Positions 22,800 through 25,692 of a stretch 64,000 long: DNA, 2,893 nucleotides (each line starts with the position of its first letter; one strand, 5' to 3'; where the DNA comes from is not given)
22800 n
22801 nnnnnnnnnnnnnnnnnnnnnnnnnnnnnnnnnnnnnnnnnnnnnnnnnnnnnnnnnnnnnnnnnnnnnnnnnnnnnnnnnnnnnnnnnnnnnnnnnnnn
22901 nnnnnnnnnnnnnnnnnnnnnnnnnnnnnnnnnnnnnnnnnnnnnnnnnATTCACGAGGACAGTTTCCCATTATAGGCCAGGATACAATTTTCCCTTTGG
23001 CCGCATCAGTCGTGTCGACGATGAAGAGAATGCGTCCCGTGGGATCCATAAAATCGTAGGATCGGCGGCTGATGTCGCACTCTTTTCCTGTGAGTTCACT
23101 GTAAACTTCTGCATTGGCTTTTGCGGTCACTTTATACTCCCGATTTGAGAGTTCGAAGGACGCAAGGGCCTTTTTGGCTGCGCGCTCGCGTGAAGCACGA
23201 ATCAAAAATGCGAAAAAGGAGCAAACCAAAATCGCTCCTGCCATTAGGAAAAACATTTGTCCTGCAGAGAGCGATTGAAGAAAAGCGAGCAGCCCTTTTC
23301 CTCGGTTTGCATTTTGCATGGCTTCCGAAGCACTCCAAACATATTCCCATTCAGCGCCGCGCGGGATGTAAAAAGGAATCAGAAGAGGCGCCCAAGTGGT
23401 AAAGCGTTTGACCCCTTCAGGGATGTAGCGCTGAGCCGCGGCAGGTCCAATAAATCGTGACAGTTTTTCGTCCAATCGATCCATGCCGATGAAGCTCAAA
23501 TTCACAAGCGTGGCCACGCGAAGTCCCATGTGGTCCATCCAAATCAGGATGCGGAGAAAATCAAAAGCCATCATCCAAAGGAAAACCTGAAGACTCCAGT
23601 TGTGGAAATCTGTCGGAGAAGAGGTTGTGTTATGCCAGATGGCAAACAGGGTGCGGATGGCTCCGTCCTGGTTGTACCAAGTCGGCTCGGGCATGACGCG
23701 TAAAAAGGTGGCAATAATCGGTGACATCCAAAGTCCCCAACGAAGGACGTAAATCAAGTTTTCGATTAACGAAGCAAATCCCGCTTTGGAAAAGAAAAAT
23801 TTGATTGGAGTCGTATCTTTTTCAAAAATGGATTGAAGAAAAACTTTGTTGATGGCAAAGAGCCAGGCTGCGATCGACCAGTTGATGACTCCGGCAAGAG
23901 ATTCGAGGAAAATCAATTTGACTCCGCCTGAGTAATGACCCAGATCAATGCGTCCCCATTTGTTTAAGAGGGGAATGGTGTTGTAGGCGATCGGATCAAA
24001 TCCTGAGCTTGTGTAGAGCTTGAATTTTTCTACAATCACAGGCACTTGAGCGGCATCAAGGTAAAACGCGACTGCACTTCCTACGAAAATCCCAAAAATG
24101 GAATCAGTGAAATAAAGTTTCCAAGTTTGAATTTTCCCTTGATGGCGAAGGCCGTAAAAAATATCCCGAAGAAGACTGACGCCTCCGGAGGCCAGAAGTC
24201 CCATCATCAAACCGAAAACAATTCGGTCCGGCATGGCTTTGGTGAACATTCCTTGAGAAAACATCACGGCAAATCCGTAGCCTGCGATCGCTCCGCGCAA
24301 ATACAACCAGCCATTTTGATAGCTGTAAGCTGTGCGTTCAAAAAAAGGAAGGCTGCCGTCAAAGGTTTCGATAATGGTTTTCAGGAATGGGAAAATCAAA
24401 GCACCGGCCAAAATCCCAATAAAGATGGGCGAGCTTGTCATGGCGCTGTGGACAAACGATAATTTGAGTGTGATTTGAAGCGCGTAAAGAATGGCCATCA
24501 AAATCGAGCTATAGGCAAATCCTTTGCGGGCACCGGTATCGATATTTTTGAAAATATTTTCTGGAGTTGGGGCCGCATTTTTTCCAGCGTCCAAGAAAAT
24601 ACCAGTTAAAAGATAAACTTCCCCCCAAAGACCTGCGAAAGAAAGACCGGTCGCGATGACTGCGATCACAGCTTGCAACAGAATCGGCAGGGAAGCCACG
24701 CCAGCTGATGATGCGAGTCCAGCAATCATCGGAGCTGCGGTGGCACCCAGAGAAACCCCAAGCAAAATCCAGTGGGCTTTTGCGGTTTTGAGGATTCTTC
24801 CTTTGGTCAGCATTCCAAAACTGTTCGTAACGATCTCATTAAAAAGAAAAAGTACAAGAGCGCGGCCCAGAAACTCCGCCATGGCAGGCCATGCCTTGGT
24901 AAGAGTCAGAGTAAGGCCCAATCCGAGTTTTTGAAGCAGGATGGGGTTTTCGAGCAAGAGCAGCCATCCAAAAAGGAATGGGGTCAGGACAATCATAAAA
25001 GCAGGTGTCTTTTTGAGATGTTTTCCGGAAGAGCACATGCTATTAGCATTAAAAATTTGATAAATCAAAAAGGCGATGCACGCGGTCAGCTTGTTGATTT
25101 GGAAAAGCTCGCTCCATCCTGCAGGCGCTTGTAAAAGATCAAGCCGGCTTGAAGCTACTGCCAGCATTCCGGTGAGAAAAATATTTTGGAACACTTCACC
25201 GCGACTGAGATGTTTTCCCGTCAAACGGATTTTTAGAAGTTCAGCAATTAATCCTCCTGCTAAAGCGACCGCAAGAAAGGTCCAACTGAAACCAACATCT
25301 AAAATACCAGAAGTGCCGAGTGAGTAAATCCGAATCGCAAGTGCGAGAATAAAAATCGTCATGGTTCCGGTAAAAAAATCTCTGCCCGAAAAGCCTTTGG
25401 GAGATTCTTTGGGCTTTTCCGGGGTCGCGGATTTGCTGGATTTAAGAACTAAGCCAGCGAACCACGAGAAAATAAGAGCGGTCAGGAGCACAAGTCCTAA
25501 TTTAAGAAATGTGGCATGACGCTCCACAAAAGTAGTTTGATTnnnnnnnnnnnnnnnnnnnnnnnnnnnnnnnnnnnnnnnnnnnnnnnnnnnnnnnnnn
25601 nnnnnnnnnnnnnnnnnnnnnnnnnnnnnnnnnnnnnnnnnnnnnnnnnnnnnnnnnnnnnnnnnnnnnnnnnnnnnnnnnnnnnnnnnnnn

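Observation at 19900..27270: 2456-aa fusion of three extracytoplasmic repeats, a large polytopic membrane domain and a complete GH94 phosphorylase. It looks like a cyclic-glucan synthase without a recognisable GT-A domain.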

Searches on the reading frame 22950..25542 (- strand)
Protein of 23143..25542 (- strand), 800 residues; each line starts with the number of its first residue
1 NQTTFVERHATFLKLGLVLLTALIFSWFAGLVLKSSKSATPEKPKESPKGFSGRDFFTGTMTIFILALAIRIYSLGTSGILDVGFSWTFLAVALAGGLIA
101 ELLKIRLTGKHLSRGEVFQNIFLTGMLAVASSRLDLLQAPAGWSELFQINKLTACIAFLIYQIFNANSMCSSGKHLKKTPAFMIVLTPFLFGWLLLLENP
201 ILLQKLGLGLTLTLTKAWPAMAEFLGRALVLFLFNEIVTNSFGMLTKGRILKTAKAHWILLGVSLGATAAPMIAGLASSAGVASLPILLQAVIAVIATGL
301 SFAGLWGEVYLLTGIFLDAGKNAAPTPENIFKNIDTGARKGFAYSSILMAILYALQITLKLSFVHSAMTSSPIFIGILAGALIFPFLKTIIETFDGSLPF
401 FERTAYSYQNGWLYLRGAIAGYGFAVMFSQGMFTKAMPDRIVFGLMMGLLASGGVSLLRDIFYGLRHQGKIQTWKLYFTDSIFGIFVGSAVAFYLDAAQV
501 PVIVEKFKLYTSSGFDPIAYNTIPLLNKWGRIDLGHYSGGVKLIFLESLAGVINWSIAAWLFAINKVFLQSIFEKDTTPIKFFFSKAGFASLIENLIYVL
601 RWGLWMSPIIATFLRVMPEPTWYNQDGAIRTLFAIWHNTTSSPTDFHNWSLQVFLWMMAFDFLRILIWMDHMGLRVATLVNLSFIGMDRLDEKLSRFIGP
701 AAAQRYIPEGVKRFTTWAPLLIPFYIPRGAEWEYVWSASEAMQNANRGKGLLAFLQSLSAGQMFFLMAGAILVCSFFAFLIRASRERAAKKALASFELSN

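Call 8: search_solved_structures(query=window:22950-25500:-, max_evalue=10, show_alignments=2)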
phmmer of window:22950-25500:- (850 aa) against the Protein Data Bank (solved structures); distinct sequences matched with E-value up to 10: 0.

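Call 10: find_homologous_proteins(query=window:23155-25500:-, max_evalue=0.001)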
Query window:23155-25500:- (782 aa): 14 proteins with E <= 0.001 among 8000 candidates.
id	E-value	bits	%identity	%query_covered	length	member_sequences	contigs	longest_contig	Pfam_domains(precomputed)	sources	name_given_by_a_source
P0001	0.0e+0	1050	62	95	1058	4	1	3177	PF06165.19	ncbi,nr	ncbi:MAG: hypothetical protein PHN49_12375, partial [Candidatus Omnitrophica bacterium]|nr:hypotheti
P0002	1.1e-285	968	58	96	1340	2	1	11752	PF06165.19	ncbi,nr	ncbi:MAG: hypothetical protein ISS92_05995, partial [Candidatus Omnitrophica bacterium]|nr:hypotheti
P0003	3.7e-269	913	59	91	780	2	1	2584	-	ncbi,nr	ncbi:MAG: hypothetical protein HY583_02000, partial [Candidatus Omnitrophica bacterium]|nr:hypotheti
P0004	2.0e-230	785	60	77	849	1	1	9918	-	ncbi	-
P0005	7.7e-222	757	52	89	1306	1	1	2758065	PF06165.19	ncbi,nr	ncbi:MAG: hypothetical protein IPP35_02605 [Elusimicrobia bacterium]|nr:hypothetical protein [Elusim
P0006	1.6e-213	729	61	67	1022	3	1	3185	PF06165.19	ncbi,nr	ncbi:MAG: hypothetical protein PHT32_08235, partial [Candidatus Omnitrophica bacterium]|nr:hypotheti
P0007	8.3e-208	710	58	76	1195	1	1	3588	-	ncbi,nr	ncbi:MAG: hypothetical protein HY582_01380, partial [Candidatus Omnitrophica bacterium]|nr:hypotheti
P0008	6.0e-183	628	49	79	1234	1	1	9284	PF17167.11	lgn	-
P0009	3.0e-165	570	52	67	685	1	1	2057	PF06165.19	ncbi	ncbi:MAG TPA: hypothetical protein VGH33_08855, partial [Isosphaeraceae bacterium]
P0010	7.5e-135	469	48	61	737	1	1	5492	-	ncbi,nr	ncbi:MAG: hypothetical protein NC933_03930, partial [Candidatus Omnitrophica bacterium]|nr:hypotheti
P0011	1.5e-113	399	51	53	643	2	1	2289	-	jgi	jgi:cyclic beta-1,2-glucan synthetase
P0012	1.0e-69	254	32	66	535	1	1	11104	-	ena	-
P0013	3.9e-62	229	34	62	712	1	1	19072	-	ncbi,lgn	-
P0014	9.6e-45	171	55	21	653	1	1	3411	-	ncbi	ncbi:MAG: hypothetical protein WC133_07495, partial [Candidatus Omnitrophota bacterium]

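Call 22: search_protein_families(library=pfam, proteins=[window:23143-25542:-], max_evalue=10)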
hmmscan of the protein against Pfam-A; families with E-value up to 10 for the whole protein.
window:23143-25542:- (800 aa): 0 families

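Call 32: predict_structure(alignment_id=A1)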
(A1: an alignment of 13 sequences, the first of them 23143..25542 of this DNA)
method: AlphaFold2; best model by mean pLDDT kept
length: 800 residues; sequences in the alignment: 13
mean_pLDDT: 68.1   pTM: 0.59
mean pLDDT of the five models: 68.1, 65.6, 63.4, 57.1, 51.1
residues with pLDDT >= 90: 13; 70-90: 399; 50-70: 246; < 50: 142
segments of 3 or more residues with pLDDT < 50: 1-3, 34-47, 79-83, 133-149, 523-531, 614-641, 660-680, 701-704, 713-729, 746-755, 794-800
pLDDT, mean of each block of 10 residues (from residue 1): 53 76 82 47 47 76 81 62 61 86 79 84 82 39 40 73 78 71 68 64 81 82 86 86 70 84 88 85 87 91 87 77 77 86 84 85 80 86 77 55 78 87 85 72 82 83 75 65 66 62 77 82 44 72 84 63 61 63 66 67 65 42 31 39 56 54 41 45 55 57 49 42 39 60 51 52 73 77 67 42
secondary structure, 60 per line:
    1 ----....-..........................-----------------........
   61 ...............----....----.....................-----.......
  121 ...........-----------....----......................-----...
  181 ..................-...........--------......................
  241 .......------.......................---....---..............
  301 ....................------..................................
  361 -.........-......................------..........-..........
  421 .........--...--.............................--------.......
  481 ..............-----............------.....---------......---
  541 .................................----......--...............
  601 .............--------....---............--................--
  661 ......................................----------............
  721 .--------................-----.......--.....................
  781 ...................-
elements in order (helices of 4 or more, strands of 3 or more residues): H5-8 H10-35 H53-75 H80-83 H88-108 H114-131 H143-146 H151-172 H178-198 H200-210 H219-247 H254-276 H280-283 H287-320 H327-360 H362-370 H372-393 H400-409 H411-429 H437-465 H474-494 H500-511 E518-522 E532-537 H541-573 H578-583 H586-613 H622-625 H629-640 H643-658 H661-698 H709-721 H730-745 H751-757 H760-799

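Call 39: find_related_loci(query=A1, collection=genome_contigs, flank=10000)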
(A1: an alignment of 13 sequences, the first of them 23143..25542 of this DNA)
Query A1 (800 aa) in genome_contigs; peptide patterns used: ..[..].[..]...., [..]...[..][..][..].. (x = any residue, [..] = any of these).
263 stretches matched a pattern; 223 encode a relative of the query (tblastn E <= 1e-3); the best 80 are kept; 80 distinct loci.
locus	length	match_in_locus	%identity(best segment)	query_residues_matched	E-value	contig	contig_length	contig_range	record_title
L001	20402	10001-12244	63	53-800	0e+0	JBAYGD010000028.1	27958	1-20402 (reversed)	MAG: Candidatus Omnitrophota bacterium isolate SO_2016_GW1_117 scaffold03020_OW334_2016, whole genome shotgun sequence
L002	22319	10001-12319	63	29-800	0e+0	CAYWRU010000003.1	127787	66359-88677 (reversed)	MAG TPA_asm: uncultured bacterium isolate SRP257259_co1_296 genome assembly, contig: NODE_114_length_127787_cov_6.199504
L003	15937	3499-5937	58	2-800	0e+0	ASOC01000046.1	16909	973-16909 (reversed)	Candidatus Omnitrophus fodinae SCGC AAA011-A17 A11A17DRAFT_contig_45_0.46_C, whole genome shotgun sequence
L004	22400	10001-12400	60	4-800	0e+0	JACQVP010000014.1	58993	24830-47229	MAG: Candidatus Omnitrophota bacterium isolate NC_groundwater_1466_Ag_S-0.65um_60_22 S_p65_S5_coassembly_k141_671372, wh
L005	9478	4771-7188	59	1-800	0e+0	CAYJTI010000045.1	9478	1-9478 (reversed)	MAG TPA_asm: uncultured bacterium isolate ERP125453_co1_299 genome assembly, contig: NODE_8601_length_9478_cov_4.773851,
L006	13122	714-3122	59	4-800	0e+0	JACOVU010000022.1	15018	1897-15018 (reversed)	MAG: Candidatus Omnitrophota bacterium isolate NC_groundwater_108_Ag_S-0.2um_46_37 S_p2_S4_170907_scaffold_435763, whole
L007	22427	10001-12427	60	4-800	0e+0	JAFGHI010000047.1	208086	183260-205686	MAG: Candidatus Omnitrophota bacterium isolate Zod_Metabat.1447 k87_11021542, whole genome shotgun sequence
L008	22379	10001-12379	57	4-800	0e+0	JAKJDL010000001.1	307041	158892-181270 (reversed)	MAG: Candidatus Omnitrophota bacterium isolate UR.bin134 NODE_1_length_307041_cov_4.371089, whole genome shotgun sequenc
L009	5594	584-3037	58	2-800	0e+0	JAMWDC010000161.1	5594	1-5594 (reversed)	MAG: Candidatus Omnitrophota bacterium isolate QZM4_2.bins.380.Tibet NODE_58957_length_5594_cov_0.629596, whole genome s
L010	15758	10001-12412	60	4-800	0e+0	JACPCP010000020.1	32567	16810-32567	MAG: Candidatus Omnitrophota bacterium isolate NC_groundwater_286_Ag_S-0.65um_55_12 S6_GD2017_2_S65_scaffold_559, whole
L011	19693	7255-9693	56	2-800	0e+0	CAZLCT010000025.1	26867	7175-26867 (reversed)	MAG TPA_asm: uncultured bacterium isolate binchicken_co256_57 genome assembly, contig: NODE_3078_length_26867_cov_5.4710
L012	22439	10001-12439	56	1-800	0e+0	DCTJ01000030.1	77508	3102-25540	MAG TPA_asm: Candidatus Omnitrophica bacterium UBA1443 UBA1443_contig_6182, whole genome shotgun sequence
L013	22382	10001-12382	57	6-800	0e+0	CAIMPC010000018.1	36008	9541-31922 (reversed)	MAG: Candidatus Omnitrophica bacterium isolate AM5_bin-0158 genome assembly, contig: bin-0158:18/73, whole genome shotgu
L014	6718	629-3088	56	2-800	0e+0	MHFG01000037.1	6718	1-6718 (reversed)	MAG: Omnitrophica bacterium RIFCSPHIGHO2_02_FULL_46_20 rifcsphigho2_02_scaffold_27951, whole genome shotgun sequence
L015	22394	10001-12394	58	35-800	0e+0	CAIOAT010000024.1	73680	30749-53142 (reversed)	MAG: Candidatus Omnitrophica bacterium isolate AM-2014-D6_bin-627 genome assembly, contig: bin-627:24/50, whole genome s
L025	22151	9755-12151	53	4-800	0e+0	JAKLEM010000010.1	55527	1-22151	MAG: Candidatus Auribacterota bacterium isolate RA.bin133 RA.bin133_10, whole genome shotgun sequence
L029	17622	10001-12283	58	42-800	0e+0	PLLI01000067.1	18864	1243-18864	MAG: Candidatus Omnitrophota bacterium isolate fen_1322 73.20120800_E3X.45_contig_12542, whole genome shotgun sequence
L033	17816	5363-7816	57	2-800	0e+0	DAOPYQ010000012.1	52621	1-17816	MAG TPA_asm: Candidatus Omnitrophota bacterium isolate AMR_MDS_1310 NODE_490_length_52621_cov_8.440646, whole genome sho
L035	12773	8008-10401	58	35-800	0e+0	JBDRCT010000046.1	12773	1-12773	MAG: Candidatus Omnitrophota bacterium isolate MEGAHIT-group-1.200 k141_8710229, whole genome shotgun sequence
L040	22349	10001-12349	56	4-773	0e+0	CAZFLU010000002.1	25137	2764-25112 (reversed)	MAG TPA_asm: uncultured Planctomycetia bacterium isolate SRP141376_co2_367 genome assembly, contig: NODE_4188_length_251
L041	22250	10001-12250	56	54-800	0e+0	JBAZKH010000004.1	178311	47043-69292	MAG: Candidatus Omnitrophota bacterium isolate SO_2017_LW4_139 scaffold_268_c1_LW137-91_2017, whole genome shotgun seque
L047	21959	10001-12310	58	54-800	0e+0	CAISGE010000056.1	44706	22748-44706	MAG: Candidatus Omnitrophica bacterium isolate AM-lipid-02-D9_bin-1187 genome assembly, contig: bin-1187:56/80, whole ge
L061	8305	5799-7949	51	54-782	0e+0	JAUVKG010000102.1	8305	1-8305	MAG: Chlamydiota bacterium isolate CSMAG_474 CSMAG_474_k141_2411960_length_8305_cov_5.9504, whole genome shotgun sequenc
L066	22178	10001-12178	60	54-779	0e+0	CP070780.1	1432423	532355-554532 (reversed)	MAG: Candidatus Omnitrophota bacterium isolate bin17 chromosome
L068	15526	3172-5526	48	14-800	0e+0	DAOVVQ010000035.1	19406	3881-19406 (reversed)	MAG TPA_asm: Planctomycetota bacterium isolate CSMAG_1709 CSMAG_1709_k141_1818428_length_19406_cov_9.0000, whole genome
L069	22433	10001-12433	57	4-800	0e+0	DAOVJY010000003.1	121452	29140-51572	MAG TPA_asm: Candidatus Omnitrophota bacterium isolate CSMAG_1405 CSMAG_1405_k141_2942574_length_121452_cov_32.9572, who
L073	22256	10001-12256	51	33-800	0e+0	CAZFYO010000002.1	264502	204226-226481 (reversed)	MAG TPA_asm: uncultured Elusimicrobia sp. isolate SRP342105_co1_313 genome assembly, contig: NODE_35_length_264502_cov_1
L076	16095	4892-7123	46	54-800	0e+0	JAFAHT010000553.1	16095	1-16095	MAG: Planctomycetaceae bacterium isolate CP_BE_BS_28 BE_BS_k147_6884302, whole genome shotgun sequence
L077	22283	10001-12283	57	54-800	0e+0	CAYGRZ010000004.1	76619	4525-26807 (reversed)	MAG TPA_asm: uncultured Planctomycetia bacterium isolate ERP119294_co1_123 genome assembly, contig: NODE_315_length_7661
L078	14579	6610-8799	47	55-787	0e+0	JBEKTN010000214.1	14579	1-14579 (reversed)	MAG: Isosphaeraceae bacterium isolate SPRUCE 559 SPRUCE_559_214, whole genome shotgun sequence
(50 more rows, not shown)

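Call 45: search_protein_representatives(alignment_id=A1)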
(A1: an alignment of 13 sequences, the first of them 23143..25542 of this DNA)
Query: 13 sequences, 780 profile positions. Proteins with E-value up to 0.001 (for the whole library): 552; up to 1e-10: 444; up to 1e-30: 246. The best 150 are listed.
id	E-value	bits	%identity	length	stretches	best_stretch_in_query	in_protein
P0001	0.0e+00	1330.5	-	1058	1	38-780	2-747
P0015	0.0e+00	1258.5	-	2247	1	1-780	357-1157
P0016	0.0e+00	1205.0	-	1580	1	24-780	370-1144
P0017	0.0e+00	1061.1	-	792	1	62-780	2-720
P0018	2.8e-293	991.5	-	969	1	38-774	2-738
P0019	1.1e-292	989.6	-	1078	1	24-780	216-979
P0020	9.2e-291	983.2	-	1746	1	2-780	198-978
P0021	5.2e-290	980.7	-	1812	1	8-780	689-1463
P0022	4.9e-276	934.5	-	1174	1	33-780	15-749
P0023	1.4e-273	926.3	-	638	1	179-780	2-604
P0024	8.7e-252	854.3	-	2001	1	2-780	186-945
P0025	2.6e-247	839.5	-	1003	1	7-778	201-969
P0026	3.9e-246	835.6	-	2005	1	2-767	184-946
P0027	3.6e-233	792.7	-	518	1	129-646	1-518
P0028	5.4e-228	775.6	-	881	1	203-780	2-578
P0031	2.5e-210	717.2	-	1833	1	51-735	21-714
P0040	9.3e-192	655.8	-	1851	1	105-741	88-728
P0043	5.0e-188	643.4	-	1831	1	70-755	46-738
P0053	3.0e-170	584.7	-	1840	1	54-757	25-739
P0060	6.4e-160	550.5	-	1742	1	199-775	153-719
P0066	1.4e-132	460.0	-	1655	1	208-761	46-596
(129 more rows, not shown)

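Call 60: search_solved_structures(query=A1, max_evalue=10)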
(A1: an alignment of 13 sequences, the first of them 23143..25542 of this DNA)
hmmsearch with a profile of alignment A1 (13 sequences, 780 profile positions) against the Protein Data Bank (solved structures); distinct sequences matched with E-value up to 10: 1.
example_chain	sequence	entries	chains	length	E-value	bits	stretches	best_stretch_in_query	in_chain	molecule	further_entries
3lmd_A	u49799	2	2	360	2.4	9.5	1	47-165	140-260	Geranylgeranyl pyrophosphate synthase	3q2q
